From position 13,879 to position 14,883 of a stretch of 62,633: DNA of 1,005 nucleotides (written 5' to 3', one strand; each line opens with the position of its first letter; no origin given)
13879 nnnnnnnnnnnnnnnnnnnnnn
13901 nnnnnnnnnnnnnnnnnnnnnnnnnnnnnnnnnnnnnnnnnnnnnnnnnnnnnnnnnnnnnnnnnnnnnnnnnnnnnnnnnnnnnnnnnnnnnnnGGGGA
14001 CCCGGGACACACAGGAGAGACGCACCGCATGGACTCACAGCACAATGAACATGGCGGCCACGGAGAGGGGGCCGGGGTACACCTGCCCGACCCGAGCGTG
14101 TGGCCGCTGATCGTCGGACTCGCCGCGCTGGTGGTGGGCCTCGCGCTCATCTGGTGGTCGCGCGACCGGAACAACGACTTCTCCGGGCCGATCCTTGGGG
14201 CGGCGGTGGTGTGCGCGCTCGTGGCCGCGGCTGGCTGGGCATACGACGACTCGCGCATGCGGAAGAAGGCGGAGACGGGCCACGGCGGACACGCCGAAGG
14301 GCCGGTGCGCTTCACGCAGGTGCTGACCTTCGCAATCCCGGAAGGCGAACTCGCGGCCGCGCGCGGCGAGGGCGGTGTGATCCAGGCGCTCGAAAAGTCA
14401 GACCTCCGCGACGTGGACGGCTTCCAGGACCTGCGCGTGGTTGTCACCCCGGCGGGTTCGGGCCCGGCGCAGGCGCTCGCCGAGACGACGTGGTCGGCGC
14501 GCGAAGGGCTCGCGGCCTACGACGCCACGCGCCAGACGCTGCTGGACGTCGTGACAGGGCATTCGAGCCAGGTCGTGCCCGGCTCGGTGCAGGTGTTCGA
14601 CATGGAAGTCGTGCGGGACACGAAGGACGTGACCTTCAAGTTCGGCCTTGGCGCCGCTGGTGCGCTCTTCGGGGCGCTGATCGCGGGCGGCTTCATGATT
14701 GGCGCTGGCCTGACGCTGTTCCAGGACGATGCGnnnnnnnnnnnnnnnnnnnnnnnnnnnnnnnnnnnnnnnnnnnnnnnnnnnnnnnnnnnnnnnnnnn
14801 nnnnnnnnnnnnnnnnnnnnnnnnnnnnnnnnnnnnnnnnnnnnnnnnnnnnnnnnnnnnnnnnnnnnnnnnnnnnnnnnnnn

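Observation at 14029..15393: Terminal gene of the aa3 oxidase operon fuses a membrane module to two blue-copper domains, possibly a built-in electron donor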

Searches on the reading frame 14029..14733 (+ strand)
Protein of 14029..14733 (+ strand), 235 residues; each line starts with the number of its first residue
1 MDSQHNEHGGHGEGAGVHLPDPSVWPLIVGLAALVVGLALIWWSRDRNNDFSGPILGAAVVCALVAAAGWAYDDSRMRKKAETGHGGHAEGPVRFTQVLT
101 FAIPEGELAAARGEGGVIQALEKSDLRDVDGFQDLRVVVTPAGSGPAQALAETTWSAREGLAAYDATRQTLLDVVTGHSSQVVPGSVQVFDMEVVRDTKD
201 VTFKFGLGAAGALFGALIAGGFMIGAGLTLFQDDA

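Call 64: search_protein_representatives(alignment_id=A4)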
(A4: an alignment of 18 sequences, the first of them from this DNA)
Query: 18 sequences, 236 profile positions. Proteins with E-value up to 0.001 (for the whole library): 104; up to 1e-10: 55; up to 1e-30: 21. The best 104 are listed.
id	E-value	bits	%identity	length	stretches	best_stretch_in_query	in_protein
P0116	1.8e-115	400.6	-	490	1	1-235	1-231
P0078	1.1e-111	388.2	-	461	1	1-235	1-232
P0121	5.0e-104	363.1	-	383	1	6-235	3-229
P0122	1.4e-103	361.6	-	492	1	2-235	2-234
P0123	2.3e-101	354.4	-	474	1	1-235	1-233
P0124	2.0e-94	331.7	-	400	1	2-235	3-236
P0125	1.6e-93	328.7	-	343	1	5-235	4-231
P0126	3.1e-83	295.1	-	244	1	62-235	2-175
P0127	9.1e-71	254.2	-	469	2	115-235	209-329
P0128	1.8e-68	246.7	-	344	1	14-234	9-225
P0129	4.2e-67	242.2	-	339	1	4-235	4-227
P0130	8.0e-67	241.3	-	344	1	1-233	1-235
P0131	1.4e-65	237.3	-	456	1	8-234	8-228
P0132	5.4e-64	232.1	-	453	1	1-228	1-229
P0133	2.7e-62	226.5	-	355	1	11-233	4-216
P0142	9.0e-22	93.8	-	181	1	1-196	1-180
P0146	6.7e-20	87.7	-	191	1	4-194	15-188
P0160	5.7e-14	68.3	-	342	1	94-198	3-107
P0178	4.3e-09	52.3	-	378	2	15-85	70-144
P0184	3.0e-08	49.6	-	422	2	15-88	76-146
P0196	4.1e-06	42.6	-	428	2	15-87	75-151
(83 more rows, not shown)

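Call 66: find_encoding_contigs(protein=P0184, flank=6000, max_places=3)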
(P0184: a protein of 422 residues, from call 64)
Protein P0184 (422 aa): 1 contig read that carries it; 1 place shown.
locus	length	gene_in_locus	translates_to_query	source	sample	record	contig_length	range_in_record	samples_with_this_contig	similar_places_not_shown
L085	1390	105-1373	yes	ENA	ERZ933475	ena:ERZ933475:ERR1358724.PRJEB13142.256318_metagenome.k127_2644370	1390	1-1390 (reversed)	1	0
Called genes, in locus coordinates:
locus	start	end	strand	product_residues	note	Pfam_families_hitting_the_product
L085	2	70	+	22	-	?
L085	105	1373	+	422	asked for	PF00127:Copper-bind (weak), PF13473:Cupredoxin_1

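Call 67: find_encoding_contigs(protein=P0160, flank=6000, max_places=3)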
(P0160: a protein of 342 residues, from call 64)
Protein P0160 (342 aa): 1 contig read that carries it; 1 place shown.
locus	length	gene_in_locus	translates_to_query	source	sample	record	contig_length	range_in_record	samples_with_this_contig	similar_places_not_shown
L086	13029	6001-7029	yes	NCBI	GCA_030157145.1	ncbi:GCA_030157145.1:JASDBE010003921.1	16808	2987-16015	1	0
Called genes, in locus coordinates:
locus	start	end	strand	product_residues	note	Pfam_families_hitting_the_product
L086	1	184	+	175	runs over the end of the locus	-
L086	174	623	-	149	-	PF01878:EVE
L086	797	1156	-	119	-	PF01521:Fe-S_biosyn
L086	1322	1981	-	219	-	PF00702:Hydrolase, PF13419:HAD_2 (weak)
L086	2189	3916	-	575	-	PF00795:CN_hydrolase, PF02540:NAD_synthase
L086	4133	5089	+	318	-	PF00005:ABC_tran, PF13304:AAA_21 (weak)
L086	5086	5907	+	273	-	PF01061:ABC2_membrane, PF03379:CcmB, PF12679:ABC2_membrane_2 (faint), PF12698:ABC2_membrane_3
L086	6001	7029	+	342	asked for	PF00127:Copper-bind, PF13473:Cupredoxin_1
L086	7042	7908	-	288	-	PF09678:Caa3_CtaG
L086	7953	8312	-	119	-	PF03626:COX4_pro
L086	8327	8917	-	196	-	PF00510:COX3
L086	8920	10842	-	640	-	PF00115:COX1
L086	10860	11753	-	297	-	PF02790:COX2_TM, PF00116:COX2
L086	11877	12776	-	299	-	PF01040:UbiA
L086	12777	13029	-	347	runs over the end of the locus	?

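Call 68: find_encoding_contigs(protein=P0146, flank=6000, max_places=3)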
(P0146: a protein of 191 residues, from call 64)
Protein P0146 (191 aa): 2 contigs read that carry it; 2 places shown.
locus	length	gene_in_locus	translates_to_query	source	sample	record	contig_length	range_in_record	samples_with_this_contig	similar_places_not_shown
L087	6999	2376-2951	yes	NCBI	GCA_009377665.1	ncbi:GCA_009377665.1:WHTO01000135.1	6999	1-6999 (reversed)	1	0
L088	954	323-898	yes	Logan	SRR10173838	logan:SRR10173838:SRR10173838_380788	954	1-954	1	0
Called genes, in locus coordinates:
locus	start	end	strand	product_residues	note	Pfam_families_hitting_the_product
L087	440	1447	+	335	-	PF02628:COX15-CtaA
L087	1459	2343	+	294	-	PF01040:UbiA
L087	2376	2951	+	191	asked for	PF12270:Cyt_c_ox_IV (weak), PF03992:ABM (faint)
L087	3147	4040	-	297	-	PF00353:HemolysinCabind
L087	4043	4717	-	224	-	-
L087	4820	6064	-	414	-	PF07690:MFS_1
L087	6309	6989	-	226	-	PF02412:TSP_3, PF00353:HemolysinCabind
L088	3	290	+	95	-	?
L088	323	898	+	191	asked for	PF12270:Cyt_c_ox_IV (weak), PF03992:ABM (faint)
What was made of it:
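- The cupredoxin-free 2TM+ABM form lies directly after ctaA-ctaB (call 68).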

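Call 69: find_encoding_contigs(protein=P0196, flank=6000, max_places=2)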
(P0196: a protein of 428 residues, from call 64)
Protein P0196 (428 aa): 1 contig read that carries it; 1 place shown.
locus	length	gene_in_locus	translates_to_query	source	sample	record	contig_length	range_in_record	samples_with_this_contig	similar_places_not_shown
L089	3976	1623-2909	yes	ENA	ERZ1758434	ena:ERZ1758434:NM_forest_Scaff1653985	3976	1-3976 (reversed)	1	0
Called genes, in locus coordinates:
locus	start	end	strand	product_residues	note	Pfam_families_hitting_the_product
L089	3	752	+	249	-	?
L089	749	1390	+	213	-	PF00510:COX3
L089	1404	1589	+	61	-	-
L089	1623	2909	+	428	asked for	PF13473:Cupredoxin_1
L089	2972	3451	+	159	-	PF00578:AhpC-TSA, PF08534:Redoxin, PF00085:Thioredoxin (weak), PF13905:Thioredoxin_8 (weak)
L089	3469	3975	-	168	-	?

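Call 70: find_encoding_contigs(protein=P0178, flank=6000, max_places=2)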
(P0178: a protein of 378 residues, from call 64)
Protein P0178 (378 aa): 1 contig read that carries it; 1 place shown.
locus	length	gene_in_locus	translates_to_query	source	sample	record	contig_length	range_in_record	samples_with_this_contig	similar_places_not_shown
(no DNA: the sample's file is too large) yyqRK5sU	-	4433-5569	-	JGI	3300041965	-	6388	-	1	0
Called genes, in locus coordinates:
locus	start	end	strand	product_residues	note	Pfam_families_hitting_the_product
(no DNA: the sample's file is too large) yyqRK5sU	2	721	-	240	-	?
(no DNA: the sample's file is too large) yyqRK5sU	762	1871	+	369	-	PF02790:COX2_TM, PF00127:Copper-bind (faint), PF00116:COX2, PF13473:Cupredoxin_1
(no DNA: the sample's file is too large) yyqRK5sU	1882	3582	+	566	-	PF00115:COX1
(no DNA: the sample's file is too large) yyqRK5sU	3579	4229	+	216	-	PF00510:COX3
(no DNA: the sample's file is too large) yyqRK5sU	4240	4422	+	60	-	-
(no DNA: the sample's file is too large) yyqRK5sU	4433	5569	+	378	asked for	PF13473:Cupredoxin_1, PF00127:Copper-bind (faint)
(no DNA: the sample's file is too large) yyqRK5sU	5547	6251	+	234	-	-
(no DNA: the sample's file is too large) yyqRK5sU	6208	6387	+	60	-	?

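Call 71: find_encoding_contigs(protein=P0142, flank=6000, max_places=2)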
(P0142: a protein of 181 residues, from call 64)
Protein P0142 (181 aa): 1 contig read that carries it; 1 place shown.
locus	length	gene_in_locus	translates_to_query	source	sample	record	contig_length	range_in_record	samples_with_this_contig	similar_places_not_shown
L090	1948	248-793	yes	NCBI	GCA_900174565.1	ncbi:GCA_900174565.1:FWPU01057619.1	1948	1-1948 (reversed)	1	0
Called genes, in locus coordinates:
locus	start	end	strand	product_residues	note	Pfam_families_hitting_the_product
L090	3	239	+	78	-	?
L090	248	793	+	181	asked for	PF12270:Cyt_c_ox_IV (weak)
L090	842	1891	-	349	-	PF08240:ADH_N, PF16912:Glu_dehyd_C (weak), PF00107:ADH_zinc_N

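Call 82: find_homologous_proteins(query=P0160, max_evalue=0.00001)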
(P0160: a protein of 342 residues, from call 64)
Query P0160 (342 aa): 339 proteins with E <= 0.00001 among 8000 candidates; the best 120 are listed.
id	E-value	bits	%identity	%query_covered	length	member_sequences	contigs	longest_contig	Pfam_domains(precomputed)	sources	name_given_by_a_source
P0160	6.9e-224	760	100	100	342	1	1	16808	PF00127.27,PF13473.13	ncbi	-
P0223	3.3e-150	518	67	100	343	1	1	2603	PF07731.21,PF00127.27,PF13473.13,PF07732.22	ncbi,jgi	jgi:plastocyanin/heme-degrading monooxygenase HmoA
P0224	1.8e-145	502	65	100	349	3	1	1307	PF07731.21,PF00127.27,PF13473.13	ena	-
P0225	2.2e-144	499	65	100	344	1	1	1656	PF07731.21,PF00127.27,PF13473.13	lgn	-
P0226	6.0e-142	491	65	100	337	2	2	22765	PF07731.21,PF00127.27,PF13473.13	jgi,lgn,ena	-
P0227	1.6e-136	473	62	100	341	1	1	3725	PF00127.27,PF13473.13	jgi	jgi:plastocyanin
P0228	7.4e-136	471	63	100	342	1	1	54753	PF13473.13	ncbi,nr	ncbi:MAG: plastocyanin/azurin family copper-binding protein [Dehalococcoidia bacterium]|nr:plastocya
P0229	1.8e-135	469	63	100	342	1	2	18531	PF00127.27,PF13473.13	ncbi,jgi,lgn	jgi:plastocyanin/heme-degrading monooxygenase HmoA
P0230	1.4e-134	467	63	100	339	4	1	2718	PF00127.27,PF13473.13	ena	-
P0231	6.0e-133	461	62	100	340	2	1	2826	PF00127.27,PF13473.13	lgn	-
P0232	1.1e-132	460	62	100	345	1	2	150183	PF13473.13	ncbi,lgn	-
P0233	1.4e-131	457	61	100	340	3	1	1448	PF00127.27,PF13473.13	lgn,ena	-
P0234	1.6e-131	456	62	100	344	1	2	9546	PF13473.13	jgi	-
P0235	3.7e-131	455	59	100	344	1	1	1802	PF00127.27,PF13473.13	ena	-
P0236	1.6e-130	453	61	100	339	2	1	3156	PF00127.27,PF13473.13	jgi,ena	-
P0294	1.3e-119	417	55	100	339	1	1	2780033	PF00127.27,PF13473.13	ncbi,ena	-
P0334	4.8e-114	399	58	100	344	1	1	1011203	PF00127.27,PF13473.13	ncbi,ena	-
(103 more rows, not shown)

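Call 83: find_encoding_contigs(protein=P0294, flank=8000, max_places=1)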
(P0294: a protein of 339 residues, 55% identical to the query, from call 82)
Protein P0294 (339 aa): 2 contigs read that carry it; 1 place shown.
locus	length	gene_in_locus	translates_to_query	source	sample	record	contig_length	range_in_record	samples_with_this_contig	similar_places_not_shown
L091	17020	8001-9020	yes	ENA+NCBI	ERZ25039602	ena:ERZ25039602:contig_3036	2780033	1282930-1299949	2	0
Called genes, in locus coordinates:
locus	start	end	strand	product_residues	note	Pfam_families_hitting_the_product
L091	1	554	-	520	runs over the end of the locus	PF01039:Carboxyl_trans, PF03255:ACCA (faint)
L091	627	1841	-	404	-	PF12698:ABC2_membrane_3, PF01061:ABC2_membrane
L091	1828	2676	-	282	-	PF00005:ABC_tran, PF13304:AAA_21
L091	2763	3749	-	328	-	PF03279:Lip_A_acyltrans (weak)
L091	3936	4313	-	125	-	-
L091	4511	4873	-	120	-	PF01521:Fe-S_biosyn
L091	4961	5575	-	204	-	PF00702:Hydrolase, PF13419:HAD_2 (weak)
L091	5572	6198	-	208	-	PF00702:Hydrolase, PF13419:HAD_2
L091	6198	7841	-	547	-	PF00795:CN_hydrolase, PF02540:NAD_synthase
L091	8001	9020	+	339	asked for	PF00127:Copper-bind (weak), PF13473:Cupredoxin_1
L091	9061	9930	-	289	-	PF09678:Caa3_CtaG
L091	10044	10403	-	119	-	PF03626:COX4_pro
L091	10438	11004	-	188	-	PF00510:COX3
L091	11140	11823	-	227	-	PF00115:COX1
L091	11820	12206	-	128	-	PF00115:COX1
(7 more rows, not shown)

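Call 84: find_encoding_contigs(protein=P0334, flank=8000, max_places=1)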
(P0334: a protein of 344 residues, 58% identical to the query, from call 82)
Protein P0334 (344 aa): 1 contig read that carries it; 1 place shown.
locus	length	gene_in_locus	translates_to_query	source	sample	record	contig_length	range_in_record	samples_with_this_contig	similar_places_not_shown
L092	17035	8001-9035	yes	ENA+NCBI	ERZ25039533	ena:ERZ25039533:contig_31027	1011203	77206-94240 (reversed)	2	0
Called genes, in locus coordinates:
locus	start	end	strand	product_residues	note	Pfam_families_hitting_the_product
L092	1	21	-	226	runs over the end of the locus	PF05168:HEPN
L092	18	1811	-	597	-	PF03190:Thioredox_DsbH, PF13899:Thioredoxin_7, PF13098:Thioredoxin_2, PF07221:GlcNAc_2-epim (faint), PF03663:Glyco_hydro_76 (faint)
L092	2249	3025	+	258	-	PF13480:Acetyltransf_6 (weak), PF00583:Acetyltransf_1 (weak), PF13508:Acetyltransf_7 (weak)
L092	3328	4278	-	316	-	PF02219:MTHFR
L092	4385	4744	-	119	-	PF01521:Fe-S_biosyn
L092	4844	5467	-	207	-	PF00583:Acetyltransf_1, PF13508:Acetyltransf_7, PF13673:Acetyltransf_10, PF08445:FR47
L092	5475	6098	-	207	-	PF00702:Hydrolase, PF13419:HAD_2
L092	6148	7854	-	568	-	PF00795:CN_hydrolase, PF02540:NAD_synthase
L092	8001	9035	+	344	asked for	PF00127:Copper-bind (weak), PF13473:Cupredoxin_1 (weak)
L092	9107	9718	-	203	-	PF09678:Caa3_CtaG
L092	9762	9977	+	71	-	-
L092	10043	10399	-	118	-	PF03626:COX4_pro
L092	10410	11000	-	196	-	PF00510:COX3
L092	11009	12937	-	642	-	PF00115:COX1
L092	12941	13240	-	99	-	PF00116:COX2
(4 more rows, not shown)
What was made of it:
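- ABM + 3 TM + cupredoxin proteins lie next to cox clusters in three other Dehalococcoidia genomes (calls 67, 83, 84).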

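Call 85: search_protein_families(library=pfam, alignment_id=A4, max_evalue=1)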
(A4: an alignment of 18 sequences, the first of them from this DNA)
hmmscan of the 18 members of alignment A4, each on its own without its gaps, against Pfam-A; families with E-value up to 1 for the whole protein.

A. member 1, seq(235 aa): 8 families
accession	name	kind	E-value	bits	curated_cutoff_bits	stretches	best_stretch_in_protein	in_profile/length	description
PF07331.16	TctB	-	0.0026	18.4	29.1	1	18-65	25-79/137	Tripartite tricarboxylate transporter TctB family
PF01545.26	Cation_efflux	-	0.022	15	26.6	0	21-67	101-147/198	Cation efflux family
PF13567.11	DUF4131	-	0.036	14.2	31.6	1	25-75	5-54/165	Domain of unknown function (DUF4131)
PF14316.11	DUF4381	-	0.044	14.5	27.2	1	17-44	6-37/145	Domain of unknown function (DUF4381)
PF24428.1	PYCO1_repeat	-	0.066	13.5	27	1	142-160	13-31/38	PYCO1 Rubisco-binding repeat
PF07332.16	Phage_holin_3_6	-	0.17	12.4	28.4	1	171-230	3-62/116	Putative Actinobacterial Holin-X, holin superfamily III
PF11381.13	DUF3185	-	0.19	12.2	25.3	1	19-40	37-58/59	Protein of unknown function (DUF3185)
PF12270.13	Cyt_c_ox_IV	-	0.27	11.7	26.9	1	18-76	79-128/132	Cytochrome c oxidase subunit IV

B. families by the number of members that match (of 18 scanned): 25 families
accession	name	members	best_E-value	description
PF13567.11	DUF4131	14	0.0079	Domain of unknown function (DUF4131)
PF07331.16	TctB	10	0.0026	Tripartite tricarboxylate transporter TctB family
PF01545.26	Cation_efflux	6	0.00079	Cation efflux family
PF14316.11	DUF4381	6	0.0015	Domain of unknown function (DUF4381)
PF07332.16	Phage_holin_3_6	4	0.00013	Putative Actinobacterial Holin-X, holin superfamily III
PF20064.4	DUF6463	3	0.035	Family of unknown function (DUF6463)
PF12270.13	Cyt_c_ox_IV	3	0.18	Cytochrome c oxidase subunit IV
PF09925.14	DUF2157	2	0.0033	Predicted membrane protein (DUF2157)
PF14417.12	MEDS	2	0.0037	MEDS: MEthanogen/methylotroph, DcmR Sensory domain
PF19053.6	EccD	2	0.022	EccD-like transmembrane domain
PF00510.24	COX3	2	0.094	Cytochrome c oxidase subunit III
PF11743.13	DUF3301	2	0.15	Protein of unknown function (DUF3301)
PF11381.13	DUF3185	2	0.19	Protein of unknown function (DUF3185)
PF12680.13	SnoaL_2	1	0.023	SnoaL-like domain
PF24428.1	PYCO1_repeat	1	0.066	PYCO1 Rubisco-binding repeat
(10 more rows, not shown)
